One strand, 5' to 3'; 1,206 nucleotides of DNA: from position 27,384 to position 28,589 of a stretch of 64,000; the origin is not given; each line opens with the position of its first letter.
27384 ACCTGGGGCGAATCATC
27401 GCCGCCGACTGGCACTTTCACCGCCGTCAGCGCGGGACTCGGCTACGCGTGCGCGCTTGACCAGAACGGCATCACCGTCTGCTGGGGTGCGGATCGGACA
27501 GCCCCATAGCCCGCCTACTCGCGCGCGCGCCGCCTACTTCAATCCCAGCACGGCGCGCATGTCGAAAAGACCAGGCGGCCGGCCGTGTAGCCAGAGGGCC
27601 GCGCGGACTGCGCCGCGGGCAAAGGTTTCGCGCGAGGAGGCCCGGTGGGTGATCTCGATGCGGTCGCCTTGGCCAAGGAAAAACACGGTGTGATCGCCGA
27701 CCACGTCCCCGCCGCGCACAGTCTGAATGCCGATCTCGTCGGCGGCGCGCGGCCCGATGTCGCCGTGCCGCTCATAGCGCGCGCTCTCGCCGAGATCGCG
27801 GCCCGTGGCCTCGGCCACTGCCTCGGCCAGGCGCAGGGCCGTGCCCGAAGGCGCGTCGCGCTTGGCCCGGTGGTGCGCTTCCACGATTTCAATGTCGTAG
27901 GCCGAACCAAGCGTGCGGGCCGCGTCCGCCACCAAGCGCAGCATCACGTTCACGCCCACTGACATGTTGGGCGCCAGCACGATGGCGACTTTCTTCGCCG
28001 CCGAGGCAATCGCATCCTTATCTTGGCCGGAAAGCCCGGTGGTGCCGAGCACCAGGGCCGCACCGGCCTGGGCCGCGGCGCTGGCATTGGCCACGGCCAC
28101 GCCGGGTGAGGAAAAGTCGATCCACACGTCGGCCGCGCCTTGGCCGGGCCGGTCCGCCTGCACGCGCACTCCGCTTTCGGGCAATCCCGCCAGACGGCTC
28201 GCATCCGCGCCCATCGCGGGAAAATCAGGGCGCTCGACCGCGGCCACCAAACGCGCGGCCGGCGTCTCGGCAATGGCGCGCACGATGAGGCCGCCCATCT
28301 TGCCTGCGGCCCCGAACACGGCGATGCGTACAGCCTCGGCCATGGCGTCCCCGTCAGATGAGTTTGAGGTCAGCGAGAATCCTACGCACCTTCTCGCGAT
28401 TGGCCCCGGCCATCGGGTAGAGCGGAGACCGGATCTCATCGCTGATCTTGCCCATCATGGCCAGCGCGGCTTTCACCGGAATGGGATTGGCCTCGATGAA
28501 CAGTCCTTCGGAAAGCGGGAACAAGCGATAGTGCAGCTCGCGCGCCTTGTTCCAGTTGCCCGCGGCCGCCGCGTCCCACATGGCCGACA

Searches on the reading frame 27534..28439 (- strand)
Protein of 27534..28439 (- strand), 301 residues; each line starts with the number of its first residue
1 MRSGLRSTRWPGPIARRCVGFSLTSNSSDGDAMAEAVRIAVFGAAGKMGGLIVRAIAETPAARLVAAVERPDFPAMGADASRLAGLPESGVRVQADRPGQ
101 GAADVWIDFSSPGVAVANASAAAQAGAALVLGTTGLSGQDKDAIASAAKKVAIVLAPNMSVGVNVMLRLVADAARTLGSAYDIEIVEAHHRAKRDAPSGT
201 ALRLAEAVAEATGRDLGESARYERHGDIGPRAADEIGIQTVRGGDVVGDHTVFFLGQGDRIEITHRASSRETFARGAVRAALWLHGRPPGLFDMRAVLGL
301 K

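Call 42: search_protein_families(library=pfam, proteins=[window:27534-28439:-], max_evalue=0.001)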
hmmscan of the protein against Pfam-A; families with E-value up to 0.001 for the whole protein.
window:27534-28439:- (301 aa): 2 families
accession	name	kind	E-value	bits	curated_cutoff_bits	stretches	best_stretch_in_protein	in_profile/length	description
PF05173.19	DapB_C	-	2.7e-46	157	27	1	162-298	1-121/121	Dihydrodipicolinate reductase, C-terminus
PF01113.26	DapB_N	-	4.3e-32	111.3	25.6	1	37-159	1-124/124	Dihydrodipicolinate reductase, N-terminus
